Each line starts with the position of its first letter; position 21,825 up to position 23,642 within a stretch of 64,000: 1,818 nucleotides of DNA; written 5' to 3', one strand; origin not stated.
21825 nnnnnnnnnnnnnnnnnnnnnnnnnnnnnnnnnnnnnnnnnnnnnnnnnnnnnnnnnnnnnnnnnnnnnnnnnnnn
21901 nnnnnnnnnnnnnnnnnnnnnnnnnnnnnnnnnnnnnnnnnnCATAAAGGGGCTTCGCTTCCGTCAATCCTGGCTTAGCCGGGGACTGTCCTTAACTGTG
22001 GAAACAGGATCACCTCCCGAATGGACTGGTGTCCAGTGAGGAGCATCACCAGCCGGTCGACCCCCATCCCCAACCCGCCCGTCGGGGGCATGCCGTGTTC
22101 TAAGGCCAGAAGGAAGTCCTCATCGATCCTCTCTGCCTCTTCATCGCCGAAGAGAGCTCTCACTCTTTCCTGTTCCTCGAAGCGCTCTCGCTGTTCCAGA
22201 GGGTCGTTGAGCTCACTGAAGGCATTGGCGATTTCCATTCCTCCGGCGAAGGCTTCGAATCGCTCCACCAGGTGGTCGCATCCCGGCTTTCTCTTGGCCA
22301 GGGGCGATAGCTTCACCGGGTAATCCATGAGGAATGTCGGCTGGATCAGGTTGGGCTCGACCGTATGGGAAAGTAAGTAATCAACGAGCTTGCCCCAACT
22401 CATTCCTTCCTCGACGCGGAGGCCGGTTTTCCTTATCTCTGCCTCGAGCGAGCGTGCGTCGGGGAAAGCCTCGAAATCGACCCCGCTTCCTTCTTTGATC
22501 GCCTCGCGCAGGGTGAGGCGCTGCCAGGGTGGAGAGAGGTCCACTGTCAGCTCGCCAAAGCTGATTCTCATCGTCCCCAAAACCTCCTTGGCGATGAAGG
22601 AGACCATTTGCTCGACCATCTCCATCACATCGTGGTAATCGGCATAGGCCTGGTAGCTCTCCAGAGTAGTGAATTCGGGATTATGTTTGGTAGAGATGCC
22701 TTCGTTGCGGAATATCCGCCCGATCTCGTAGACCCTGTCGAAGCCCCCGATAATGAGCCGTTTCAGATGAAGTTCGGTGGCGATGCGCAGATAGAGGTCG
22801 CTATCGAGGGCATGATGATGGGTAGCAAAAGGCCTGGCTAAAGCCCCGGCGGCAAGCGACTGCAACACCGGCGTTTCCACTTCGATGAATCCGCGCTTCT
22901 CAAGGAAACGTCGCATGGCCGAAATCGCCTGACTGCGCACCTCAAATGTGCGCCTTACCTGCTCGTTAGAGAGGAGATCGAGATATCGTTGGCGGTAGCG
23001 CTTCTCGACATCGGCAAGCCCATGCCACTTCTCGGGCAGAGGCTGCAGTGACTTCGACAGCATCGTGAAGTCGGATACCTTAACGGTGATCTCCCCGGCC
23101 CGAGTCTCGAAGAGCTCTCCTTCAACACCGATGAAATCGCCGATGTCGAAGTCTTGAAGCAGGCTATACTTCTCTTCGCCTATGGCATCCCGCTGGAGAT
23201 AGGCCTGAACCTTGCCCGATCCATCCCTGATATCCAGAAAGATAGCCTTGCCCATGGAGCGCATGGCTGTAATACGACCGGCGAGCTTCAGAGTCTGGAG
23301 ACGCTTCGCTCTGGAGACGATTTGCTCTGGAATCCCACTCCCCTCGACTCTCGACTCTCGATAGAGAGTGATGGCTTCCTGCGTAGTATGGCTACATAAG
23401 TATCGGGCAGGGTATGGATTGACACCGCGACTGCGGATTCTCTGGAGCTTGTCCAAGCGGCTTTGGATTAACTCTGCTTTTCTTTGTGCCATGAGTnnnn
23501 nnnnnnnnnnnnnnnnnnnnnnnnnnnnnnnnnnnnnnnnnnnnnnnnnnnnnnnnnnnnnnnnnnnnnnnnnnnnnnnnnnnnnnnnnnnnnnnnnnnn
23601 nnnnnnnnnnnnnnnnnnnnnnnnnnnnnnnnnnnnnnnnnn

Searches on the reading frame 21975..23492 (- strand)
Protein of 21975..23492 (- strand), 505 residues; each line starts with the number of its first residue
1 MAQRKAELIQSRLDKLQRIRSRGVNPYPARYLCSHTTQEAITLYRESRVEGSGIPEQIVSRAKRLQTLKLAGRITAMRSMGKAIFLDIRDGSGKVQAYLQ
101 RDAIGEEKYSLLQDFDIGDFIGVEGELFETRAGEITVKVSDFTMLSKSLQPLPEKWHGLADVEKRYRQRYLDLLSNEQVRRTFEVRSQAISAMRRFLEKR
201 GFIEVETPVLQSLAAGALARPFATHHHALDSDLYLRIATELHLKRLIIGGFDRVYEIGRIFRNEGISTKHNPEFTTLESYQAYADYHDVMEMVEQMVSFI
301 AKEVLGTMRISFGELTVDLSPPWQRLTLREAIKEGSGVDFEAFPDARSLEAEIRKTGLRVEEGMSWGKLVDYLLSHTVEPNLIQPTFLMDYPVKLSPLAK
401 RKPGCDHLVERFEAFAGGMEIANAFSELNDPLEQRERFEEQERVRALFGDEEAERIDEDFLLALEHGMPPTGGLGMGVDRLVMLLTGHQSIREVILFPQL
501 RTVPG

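Call 54: search_protein_families(library=pfam, proteins=[window:21975-23492:-], max_evalue=0.001)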
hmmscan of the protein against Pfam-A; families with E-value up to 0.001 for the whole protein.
window:21975-23492:- (505 aa): 3 families
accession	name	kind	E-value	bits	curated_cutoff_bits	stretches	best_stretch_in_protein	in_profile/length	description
PF00152.25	tRNA-synt_2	-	9.6e-94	314.3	25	1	162-500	2-307/308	tRNA synthetases class II (D, K and N)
PF01336.31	tRNA_anti-codon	-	6.1e-17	61.8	27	1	69-144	2-74/75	OB-fold nucleic acid binding domain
PF01409.25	tRNA-synt_2d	-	3.3e-05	23.9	19.8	0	473-494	214-235/246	tRNA synthetases class II core domain (F)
